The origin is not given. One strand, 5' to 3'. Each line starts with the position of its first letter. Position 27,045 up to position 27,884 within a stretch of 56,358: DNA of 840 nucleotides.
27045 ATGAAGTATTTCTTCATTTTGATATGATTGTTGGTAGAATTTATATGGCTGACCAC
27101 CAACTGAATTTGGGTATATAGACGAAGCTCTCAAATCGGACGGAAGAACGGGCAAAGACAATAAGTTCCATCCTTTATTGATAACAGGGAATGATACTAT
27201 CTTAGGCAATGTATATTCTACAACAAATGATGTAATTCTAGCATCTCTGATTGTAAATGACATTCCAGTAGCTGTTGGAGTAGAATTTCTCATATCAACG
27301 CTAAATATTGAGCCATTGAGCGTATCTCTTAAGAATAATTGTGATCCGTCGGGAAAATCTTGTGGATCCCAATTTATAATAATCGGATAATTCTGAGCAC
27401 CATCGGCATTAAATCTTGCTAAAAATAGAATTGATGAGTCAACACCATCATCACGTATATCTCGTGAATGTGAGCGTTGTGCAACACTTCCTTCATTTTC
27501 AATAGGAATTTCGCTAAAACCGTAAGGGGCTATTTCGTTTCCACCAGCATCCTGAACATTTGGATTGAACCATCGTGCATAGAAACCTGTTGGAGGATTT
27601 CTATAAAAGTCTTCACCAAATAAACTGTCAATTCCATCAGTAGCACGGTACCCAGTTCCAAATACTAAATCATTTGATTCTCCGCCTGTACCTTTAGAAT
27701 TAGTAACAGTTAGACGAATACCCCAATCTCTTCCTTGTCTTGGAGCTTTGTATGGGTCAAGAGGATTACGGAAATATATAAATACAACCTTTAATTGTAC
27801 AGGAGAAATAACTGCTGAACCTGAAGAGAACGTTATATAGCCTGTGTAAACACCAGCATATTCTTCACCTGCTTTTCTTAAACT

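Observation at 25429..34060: Unannotated ELPPxPP..FDAR[FW] module shared in four copies by three proteins of the cluster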

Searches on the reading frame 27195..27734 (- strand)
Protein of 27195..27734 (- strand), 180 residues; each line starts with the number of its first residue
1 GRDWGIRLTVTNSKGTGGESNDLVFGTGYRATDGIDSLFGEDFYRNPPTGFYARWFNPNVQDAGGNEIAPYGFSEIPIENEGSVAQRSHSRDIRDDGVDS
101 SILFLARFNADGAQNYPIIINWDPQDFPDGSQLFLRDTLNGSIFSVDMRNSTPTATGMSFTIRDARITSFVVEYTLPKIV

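Call 10: find_homologous_proteins(query=A1, max_evalue=0.001)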
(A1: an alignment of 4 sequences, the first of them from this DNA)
Query A1 (4 sequences) (180 aa, profile of the alignment): 9 proteins with E <= 0.001 among 1283 candidates.
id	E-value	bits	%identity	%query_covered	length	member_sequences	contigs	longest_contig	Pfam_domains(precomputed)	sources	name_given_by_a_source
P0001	1.6e-64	234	30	40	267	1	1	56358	PF18962.8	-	-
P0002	8.7e-43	164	37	27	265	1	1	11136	-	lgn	-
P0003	7.5e-40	154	38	31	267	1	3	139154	PF18962.8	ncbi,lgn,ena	-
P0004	1.4e-31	127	47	17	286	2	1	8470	PF18962.8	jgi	-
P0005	1.3e-29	121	25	84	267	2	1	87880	PF18962.8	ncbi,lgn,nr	ncbi:MAG: hypothetical protein JST20_03200 [Bacteroidetes bacterium]|nr:hypothetical protein [Bacter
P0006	1.7e-29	121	25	73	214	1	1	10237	PF18962.8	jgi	jgi:hypothetical protein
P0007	8.6e-25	105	56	85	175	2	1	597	-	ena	-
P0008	3.6e-6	45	24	47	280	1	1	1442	PF18962.8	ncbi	-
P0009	6.2e-4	38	36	32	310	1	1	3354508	PF22073.3,PF15780.12,PF12371.15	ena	-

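Call 19: search_solved_structures(query=A2, max_evalue=10)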
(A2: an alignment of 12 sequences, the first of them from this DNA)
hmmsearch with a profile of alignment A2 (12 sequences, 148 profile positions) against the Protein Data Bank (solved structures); distinct sequences matched with E-value up to 10: 3.
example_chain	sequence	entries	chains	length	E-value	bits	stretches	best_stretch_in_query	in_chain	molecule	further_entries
4p1x_B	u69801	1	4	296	0.28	14.7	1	11-86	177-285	Gamma-hemolysin component C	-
9m6y_A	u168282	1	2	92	0.37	14.3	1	4-53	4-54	Surface layer protein SlpM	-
5n06_A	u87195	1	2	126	0.5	13.8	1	49-128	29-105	Tyrosine-protein kinase receptor Tie-1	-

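Call 20: search_protein_representatives(alignment_id=A2)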
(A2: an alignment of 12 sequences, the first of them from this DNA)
Query: 12 sequences, 148 profile positions. Proteins with E-value up to 0.001 (for the whole library): 1607; up to 1e-10: 711; up to 1e-30: 60. The best 150 are listed.
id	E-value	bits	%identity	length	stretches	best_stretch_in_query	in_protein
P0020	1.0e-73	262.7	-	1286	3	3-147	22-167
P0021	4.1e-68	244.6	-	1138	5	3-128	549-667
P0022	6.2e-55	201.8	-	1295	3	7-140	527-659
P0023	1.2e-52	194.4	-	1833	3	17-146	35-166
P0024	7.1e-49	182.1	-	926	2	2-145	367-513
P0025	2.6e-48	180.3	-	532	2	4-144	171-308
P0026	4.7e-47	176.2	-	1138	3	4-147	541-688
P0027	1.1e-46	175.0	-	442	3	5-143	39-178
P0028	1.3e-46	174.8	-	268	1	1-146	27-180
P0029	2.4e-46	173.9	-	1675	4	8-137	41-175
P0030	5.8e-46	172.7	-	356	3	4-139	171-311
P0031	6.3e-46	172.6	-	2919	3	4-147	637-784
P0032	2.1e-45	170.9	-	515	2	3-148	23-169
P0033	6.3e-45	169.3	-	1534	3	6-144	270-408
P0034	1.9e-43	164.5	-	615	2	3-146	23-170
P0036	2.4e-41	157.7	-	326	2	5-145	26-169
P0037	6.7e-41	156.3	-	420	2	5-143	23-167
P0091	7.5e-29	117.2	-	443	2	3-147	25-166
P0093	1.1e-28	116.6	-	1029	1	3-145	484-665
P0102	4.0e-27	111.5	-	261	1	3-146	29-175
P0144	3.0e-22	95.7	-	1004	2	5-145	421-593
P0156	1.1e-21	94.0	-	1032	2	9-145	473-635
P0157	1.3e-21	93.7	-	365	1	4-147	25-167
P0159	1.8e-21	93.2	-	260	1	4-146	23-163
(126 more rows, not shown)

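Call 22: search_protein_families(library=pfam, proteins=[P0020, P0025, P0027, P0028, P0030, P0032, P0036, P0037, P0091, P0102], max_evalue=0.01)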
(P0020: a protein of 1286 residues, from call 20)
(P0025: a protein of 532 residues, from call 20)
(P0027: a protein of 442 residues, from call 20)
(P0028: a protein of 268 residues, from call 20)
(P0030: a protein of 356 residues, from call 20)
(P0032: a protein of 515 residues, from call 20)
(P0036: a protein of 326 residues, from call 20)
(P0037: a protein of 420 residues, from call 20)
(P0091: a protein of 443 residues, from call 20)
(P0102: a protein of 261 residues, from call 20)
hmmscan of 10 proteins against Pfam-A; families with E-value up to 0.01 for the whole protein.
P0020 (1286 aa): 11 families
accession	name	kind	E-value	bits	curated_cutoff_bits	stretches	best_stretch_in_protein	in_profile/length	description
PF00041.27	fn3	-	7.3e-15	55.4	25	2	186-257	11-79/84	Fibronectin type III domain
PF25788.1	Ig_Rha78A_N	-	2.9e-09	37.6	27.4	0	438-509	21-101/105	Rha78A-like, N-terminal immunoglobulin domain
PF16656.11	Pur_ac_phosph_N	-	3.5e-07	31.1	30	1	431-509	9-93/93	Purple acid Phosphatase, N-terminal domain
PF18962.6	Por_Secre_tail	-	6.8e-07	29.9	27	1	1202-1271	2-68/75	Secretion system C-terminal sorting domain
PF25059.1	FN3_DSCAM-DSCAML_C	-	1.6e-06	28.8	39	1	203-269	22-85/89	DSCAM/DSCAML C-terminal Fn3-like domain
PF16303.10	DUF4945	-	1.7e-06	28.6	28.4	0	97-131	17-50/115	Domain of unknown function (DUF4945)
PF00404.24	Dockerin_1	-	3.2e-06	27.7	22.9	1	962-1010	8-56/57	Dockerin type I domain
PF24489.1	Ig_J_second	-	9.4e-05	22.8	27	0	232-263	63-94/105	Tip attachment protein J second Ig-like domain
PF17210.9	SdrD_B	-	0.00016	22.3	29.7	1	915-961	24-70/112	SdrD B-like domain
PF13585.12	CHU_C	-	0.0015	19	27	1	1218-1271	25-75/86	CHU_C Type IX secretion signal domain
PF13860.13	FlgD_ig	-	0.0018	18.7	27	1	1211-1269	13-77/79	FlgD Ig-like domain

P0025 (532 aa): 1 family
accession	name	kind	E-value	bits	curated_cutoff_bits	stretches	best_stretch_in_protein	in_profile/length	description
PF00404.24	Dockerin_1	-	4.3e-05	24.1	22.9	1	471-517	1-51/57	Dockerin type I domain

P0027 (442 aa): 0 families

P0028 (268 aa): 1 family
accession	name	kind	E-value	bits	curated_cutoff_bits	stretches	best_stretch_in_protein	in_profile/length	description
PF18962.6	Por_Secre_tail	-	4.6e-06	27.3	27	1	203-266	7-75/75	Secretion system C-terminal sorting domain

P0030 (356 aa): 0 families

P0032 (515 aa): 5 families
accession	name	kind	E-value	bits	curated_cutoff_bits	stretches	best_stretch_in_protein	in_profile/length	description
PF18962.6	Por_Secre_tail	-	2.2e-10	41.1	27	1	437-512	2-74/75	Secretion system C-terminal sorting domain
PF13860.13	FlgD_ig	-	4.3e-05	23.8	27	1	448-501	15-74/79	FlgD Ig-like domain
PF16303.10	DUF4945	-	0.00021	21.8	28.4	0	347-374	17-43/115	Domain of unknown function (DUF4945)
PF13585.12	CHU_C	-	0.00085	19.8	27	1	456-504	28-74/86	CHU_C Type IX secretion signal domain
PF00041.27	fn3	-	0.0021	18.7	25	0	190-254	13-74/84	Fibronectin type III domain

P0036 (326 aa): 0 families

P0037 (420 aa): 3 families
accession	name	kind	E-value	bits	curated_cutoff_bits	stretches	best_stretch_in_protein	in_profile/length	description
PF18962.6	Por_Secre_tail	-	1.1e-10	42.1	27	1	342-417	2-74/75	Secretion system C-terminal sorting domain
PF21065.3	Reovirus_L2_MT1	-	0.0017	18.1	27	0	241-283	138-180/293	Reovirus core-spike protein lambda-2 (L2), methyltransferase-1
PF16303.10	DUF4945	-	0.0047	17.4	28.4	0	103-154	18-69/115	Domain of unknown function (DUF4945)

P0091 (443 aa): 4 families
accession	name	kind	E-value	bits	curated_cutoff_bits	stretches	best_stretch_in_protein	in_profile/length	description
PF00041.27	fn3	-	1.7e-07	31.8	25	1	287-354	16-80/84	Fibronectin type III domain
PF25788.1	Ig_Rha78A_N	-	2.1e-05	25.2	27.4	0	297-360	35-102/105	Rha78A-like, N-terminal immunoglobulin domain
PF16656.11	Pur_ac_phosph_N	-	0.00011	23.1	30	0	225-261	61-93/93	Purple acid Phosphatase, N-terminal domain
PF25059.1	FN3_DSCAM-DSCAML_C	-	0.0066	17.2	39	0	224-253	44-73/89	DSCAM/DSCAML C-terminal Fn3-like domain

P0102 (261 aa): 1 family
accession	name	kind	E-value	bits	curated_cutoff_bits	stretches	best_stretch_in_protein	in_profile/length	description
PF18962.6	Por_Secre_tail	-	0.00012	22.8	27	1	202-258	23-74/75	Secretion system C-terminal sorting domain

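Call 28: find_encoding_contigs(protein=P0003, flank=10000, max_places=3)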
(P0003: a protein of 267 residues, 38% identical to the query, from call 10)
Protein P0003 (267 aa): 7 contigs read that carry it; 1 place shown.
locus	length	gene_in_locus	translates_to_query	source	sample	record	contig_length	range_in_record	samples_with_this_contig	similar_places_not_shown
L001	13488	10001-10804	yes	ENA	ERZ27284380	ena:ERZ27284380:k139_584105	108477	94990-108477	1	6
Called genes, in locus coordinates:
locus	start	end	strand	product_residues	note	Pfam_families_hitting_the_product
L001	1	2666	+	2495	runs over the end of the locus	PF02415:Chlam_PMP (faint), PF18962:Por_Secre_tail (faint), PF13860:FlgD_ig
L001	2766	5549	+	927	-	PF13860:FlgD_ig, PF18962:Por_Secre_tail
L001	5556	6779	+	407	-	-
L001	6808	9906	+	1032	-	PF18962:Por_Secre_tail (weak)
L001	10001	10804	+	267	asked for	PF18962:Por_Secre_tail (weak)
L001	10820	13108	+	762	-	PF07992:Pyr_redox_2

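Call 29: find_encoding_contigs(protein=P0005, flank=10000, max_places=3)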
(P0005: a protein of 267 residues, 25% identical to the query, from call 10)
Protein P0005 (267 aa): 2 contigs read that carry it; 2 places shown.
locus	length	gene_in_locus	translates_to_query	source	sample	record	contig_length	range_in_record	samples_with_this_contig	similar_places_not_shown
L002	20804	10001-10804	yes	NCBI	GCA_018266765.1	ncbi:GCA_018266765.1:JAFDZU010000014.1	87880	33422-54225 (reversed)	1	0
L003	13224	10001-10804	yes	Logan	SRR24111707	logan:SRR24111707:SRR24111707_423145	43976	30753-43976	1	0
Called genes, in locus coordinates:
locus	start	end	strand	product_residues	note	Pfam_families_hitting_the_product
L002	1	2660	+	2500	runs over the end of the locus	PF02415:Chlam_PMP (faint), PF13860:FlgD_ig, PF18962:Por_Secre_tail (weak)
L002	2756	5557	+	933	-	PF13860:FlgD_ig, PF18962:Por_Secre_tail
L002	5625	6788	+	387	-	-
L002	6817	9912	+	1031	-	PF18962:Por_Secre_tail (faint)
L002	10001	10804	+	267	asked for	PF18962:Por_Secre_tail (weak)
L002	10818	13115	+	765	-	PF07992:Pyr_redox_2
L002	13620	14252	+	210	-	PF21820:DUF6886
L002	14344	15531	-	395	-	PF07690:MFS_1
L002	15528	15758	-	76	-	-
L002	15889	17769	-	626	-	PF00575:S1, PF21710:Spt6_S1 (faint), PF23459:S1_RRP5 (faint), PF00575:S1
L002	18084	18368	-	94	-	-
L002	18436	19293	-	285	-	PF01370:Epimerase (weak), PF05368:NmrA, PF13460:NAD_binding_10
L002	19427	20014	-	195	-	PF04264:YceI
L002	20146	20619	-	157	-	PF01047:MarR, PF13463:HTH_27 (weak), PF12802:MarR_2 (weak)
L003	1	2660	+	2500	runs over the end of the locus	PF02415:Chlam_PMP (faint), PF13860:FlgD_ig, PF18962:Por_Secre_tail (weak)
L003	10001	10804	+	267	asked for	PF18962:Por_Secre_tail (weak)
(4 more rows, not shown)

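Call 49: search_protein_families(library=pfam, alignment_id=A5, max_evalue=0.0001)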
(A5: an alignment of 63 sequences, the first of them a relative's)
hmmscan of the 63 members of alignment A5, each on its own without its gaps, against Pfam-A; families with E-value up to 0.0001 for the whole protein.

A. member 1, P0021 (1138 aa): 11 families
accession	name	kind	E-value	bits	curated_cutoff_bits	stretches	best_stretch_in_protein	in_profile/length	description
PF22073.2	Cep192_D4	-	2.7e-18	66.6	35.5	2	835-936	8-111/112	Cep192 domain 4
PF18962.6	Por_Secre_tail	-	2.4e-12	47.4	27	1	1060-1135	2-74/75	Secretion system C-terminal sorting domain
PF15780.11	ASH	-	3.6e-11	43.5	27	0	950-1022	13-86/98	Abnormal spindle-like microcephaly-assoc'd, ASPM-SPD-2-Hydin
PF22544.2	HYDIN_VesB_CFA65-like_Ig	-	7e-11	42.7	25.5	1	950-1035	9-96/100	HYDIN/CFA65/VesB-like, Ig-like domain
PF24291.1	Ig_CFAP65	-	1.3e-07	31.9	27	0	890-937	70-116/121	Cilia- and flagella-associated protein 65-like, Ig-like domain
PF17963.7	Big_9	-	7.6e-07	30.4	23.6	1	447-535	1-88/89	Bacterial Ig domain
PF02368.24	Big_2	-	1.9e-06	28.2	22.8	1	485-527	35-74/79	Bacterial Ig-like domain (group 2)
PF07610.17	DUF1573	-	4.8e-06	27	26.1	0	951-1026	8-83/98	Protein of unknown function (DUF1573)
PF24507.1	Ig_CFAP65_4th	-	2.2e-05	25.2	27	0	889-917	30-58/76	CFAP65, fourth Ig-like domain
PF22066.2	Cep192_D8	-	3.4e-05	24.5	33.5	0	950-1038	12-98/101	Cep192 domain 8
PF17892.7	Cadherin_5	-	6.4e-05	23.2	26.5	0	447-537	2-97/98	Cadherin-like domain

B. families by the number of members that match (of 63 scanned): 49 families (the first 25 are shown)
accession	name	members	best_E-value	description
PF18962.6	Por_Secre_tail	42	2.4e-12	Secretion system C-terminal sorting domain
PF13860.13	FlgD_ig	15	1.6e-13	FlgD Ig-like domain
PF00041.27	fn3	11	4.3e-22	Fibronectin type III domain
PF17963.7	Big_9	7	6.2e-63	Bacterial Ig domain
PF16656.11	Pur_ac_phosph_N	7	2.9e-17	Purple acid Phosphatase, N-terminal domain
PF17892.7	Cadherin_5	6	3.4e-61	Cadherin-like domain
PF25788.1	Ig_Rha78A_N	6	7.7e-17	Rha78A-like, N-terminal immunoglobulin domain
PF25059.1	FN3_DSCAM-DSCAML_C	6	1.5e-12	DSCAM/DSCAML C-terminal Fn3-like domain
PF17803.7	Cadherin_4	5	1.4e-58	Bacterial cadherin-like domain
PF14870.12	PSII_BNR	3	3.2e-29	Photosynthesis system II assembly factor YCF48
PF13385.13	Laminin_G_3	3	5.1e-19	Concanavalin A-like lectin/glucanases superfamily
PF15780.11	ASH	3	3.6e-11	Abnormal spindle-like microcephaly-assoc'd, ASPM-SPD-2-Hydin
PF15902.12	Sortilin-Vps10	3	2.4e-07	Sortilin, neurotensin receptor 3,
PF05345.18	He_PIG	2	1.7e-69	Putative Ig domain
PF13517.12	FG-GAP_3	2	5.3e-43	FG-GAP-like repeat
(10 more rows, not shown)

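Call 51: list_cluster_members(proteins=[P0020, P0025, P0032, P0036, P0037, P0091, P0157, P0159, P0093, P0028])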
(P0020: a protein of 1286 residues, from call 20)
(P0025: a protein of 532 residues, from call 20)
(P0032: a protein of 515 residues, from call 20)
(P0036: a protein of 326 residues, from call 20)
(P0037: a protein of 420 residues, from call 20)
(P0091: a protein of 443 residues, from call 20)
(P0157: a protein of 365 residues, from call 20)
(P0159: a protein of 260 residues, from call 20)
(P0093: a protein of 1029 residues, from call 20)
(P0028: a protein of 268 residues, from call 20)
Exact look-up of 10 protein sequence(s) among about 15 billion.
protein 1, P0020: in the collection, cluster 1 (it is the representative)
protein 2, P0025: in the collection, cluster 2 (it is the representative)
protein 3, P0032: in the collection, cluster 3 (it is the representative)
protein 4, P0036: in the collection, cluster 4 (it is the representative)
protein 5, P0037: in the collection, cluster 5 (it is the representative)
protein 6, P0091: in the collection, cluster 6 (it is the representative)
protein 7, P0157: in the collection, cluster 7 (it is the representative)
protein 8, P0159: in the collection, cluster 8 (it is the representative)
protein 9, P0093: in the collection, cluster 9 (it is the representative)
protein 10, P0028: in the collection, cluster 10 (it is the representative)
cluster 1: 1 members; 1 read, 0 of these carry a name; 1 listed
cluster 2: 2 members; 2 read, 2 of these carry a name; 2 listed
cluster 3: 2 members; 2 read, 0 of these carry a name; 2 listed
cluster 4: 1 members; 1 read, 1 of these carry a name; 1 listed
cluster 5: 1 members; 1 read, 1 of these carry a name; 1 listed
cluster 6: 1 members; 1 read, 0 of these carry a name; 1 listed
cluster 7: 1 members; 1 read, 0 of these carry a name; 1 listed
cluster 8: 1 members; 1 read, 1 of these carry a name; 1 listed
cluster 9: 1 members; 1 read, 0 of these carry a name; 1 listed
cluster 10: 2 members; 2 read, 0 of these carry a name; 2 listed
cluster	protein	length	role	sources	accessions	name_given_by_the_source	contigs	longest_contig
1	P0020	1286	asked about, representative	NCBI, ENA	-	-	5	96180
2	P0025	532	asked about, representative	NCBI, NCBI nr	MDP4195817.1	MAG: hypothetical protein Q8940_12250 [Bacteroidota bacterium] | hypothetical protein [Bacteroidota bacterium]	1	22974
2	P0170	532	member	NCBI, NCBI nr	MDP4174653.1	MAG: hypothetical protein Q8933_11830 [Bacteroidota bacterium] | hypothetical protein [Bacteroidota bacterium]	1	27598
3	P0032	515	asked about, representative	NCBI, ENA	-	-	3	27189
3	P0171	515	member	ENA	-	-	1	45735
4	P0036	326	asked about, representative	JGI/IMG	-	hypothetical protein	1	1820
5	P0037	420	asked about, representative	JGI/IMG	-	hypothetical protein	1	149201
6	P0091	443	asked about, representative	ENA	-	-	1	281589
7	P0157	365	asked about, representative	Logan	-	-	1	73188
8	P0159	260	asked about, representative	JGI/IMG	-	hypothetical protein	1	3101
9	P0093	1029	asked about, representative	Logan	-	-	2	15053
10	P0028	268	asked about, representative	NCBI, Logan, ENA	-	-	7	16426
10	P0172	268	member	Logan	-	-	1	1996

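Call 57: find_encoding_contigs(protein=P0102, flank=10000, max_places=3)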
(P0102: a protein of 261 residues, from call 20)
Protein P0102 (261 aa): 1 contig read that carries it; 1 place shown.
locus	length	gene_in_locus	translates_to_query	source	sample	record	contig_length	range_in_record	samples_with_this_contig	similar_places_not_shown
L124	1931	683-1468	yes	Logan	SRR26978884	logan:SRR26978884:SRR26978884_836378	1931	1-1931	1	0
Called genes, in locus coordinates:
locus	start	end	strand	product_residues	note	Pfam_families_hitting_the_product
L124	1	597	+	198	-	?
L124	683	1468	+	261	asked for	-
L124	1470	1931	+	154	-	?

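Call 58: find_encoding_contigs(protein=P0144, flank=10000, max_places=3)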
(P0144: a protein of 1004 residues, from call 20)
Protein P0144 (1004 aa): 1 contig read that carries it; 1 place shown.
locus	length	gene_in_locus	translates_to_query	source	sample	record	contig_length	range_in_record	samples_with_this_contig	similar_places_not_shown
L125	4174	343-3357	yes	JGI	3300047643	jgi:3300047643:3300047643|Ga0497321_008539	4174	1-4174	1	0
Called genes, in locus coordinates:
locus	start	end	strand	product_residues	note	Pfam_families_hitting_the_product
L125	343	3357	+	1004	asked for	PF18962:Por_Secre_tail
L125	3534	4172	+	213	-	?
